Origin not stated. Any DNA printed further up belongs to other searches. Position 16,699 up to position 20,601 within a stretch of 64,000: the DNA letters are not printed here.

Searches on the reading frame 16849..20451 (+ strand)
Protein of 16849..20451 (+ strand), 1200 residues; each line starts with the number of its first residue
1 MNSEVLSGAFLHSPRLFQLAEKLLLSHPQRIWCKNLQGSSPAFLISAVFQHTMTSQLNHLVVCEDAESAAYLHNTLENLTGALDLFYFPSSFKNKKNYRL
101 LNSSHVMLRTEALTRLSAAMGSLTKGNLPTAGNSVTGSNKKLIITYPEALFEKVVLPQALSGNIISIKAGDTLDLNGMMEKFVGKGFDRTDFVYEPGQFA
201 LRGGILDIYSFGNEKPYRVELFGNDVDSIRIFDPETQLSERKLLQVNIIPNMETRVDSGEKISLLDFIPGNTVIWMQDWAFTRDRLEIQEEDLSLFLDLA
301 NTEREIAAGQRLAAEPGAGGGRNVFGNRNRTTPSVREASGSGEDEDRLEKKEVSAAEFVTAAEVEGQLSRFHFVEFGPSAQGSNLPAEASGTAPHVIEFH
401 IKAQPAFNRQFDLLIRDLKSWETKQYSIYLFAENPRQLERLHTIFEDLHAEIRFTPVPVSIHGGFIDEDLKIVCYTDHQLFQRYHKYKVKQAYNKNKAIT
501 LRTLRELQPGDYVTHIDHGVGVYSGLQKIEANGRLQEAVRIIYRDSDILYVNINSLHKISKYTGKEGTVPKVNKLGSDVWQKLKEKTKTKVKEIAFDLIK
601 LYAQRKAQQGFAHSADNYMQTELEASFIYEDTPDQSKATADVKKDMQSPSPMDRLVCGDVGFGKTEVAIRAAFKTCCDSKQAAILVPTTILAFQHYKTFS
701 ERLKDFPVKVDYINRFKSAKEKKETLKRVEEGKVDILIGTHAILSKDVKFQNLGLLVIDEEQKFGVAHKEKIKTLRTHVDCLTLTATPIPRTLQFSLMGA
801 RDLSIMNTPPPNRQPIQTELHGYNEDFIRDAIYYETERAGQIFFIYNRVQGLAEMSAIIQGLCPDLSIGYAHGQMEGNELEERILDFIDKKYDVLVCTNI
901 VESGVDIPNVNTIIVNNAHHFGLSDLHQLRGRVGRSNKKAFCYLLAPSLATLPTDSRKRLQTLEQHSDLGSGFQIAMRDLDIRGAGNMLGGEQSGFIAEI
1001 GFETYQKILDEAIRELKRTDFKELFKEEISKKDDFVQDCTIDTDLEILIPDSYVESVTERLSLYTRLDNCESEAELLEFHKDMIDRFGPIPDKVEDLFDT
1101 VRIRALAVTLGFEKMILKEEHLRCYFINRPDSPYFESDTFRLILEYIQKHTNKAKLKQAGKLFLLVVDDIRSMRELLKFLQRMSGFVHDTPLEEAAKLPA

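Call 79: search_protein_families(library=pfam, proteins=[window:16849-20451:+], max_evalue=0.00001)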
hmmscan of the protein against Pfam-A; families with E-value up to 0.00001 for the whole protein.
window:16849-20451:+ (1200 aa): 6 families
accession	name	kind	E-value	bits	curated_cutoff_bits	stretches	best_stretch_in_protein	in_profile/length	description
PF03461.20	TRCF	-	6.7e-26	90.9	25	1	1044-1133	2-91/95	TRCF domain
PF00270.35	DEAD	-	5e-25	88.6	26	1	632-793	1-164/167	DEAD/DEAH box helicase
PF17757.6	UvrB_inter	-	1.5e-22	79.9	22.9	1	165-252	1-89/91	UvrB interaction domain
PF00271.37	Helicase_C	-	7.4e-22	78.1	23.5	1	830-936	8-109/110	Helicase conserved C-terminal domain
PF02559.22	CarD_TRCF_RID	-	9.3e-16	58.1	23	1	507-562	1-56/57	CarD-like/TRCF RID domain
PF04851.21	ResIII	-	1.5e-07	31.9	22.5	1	632-788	5-162/164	Type III restriction enzyme, res subunit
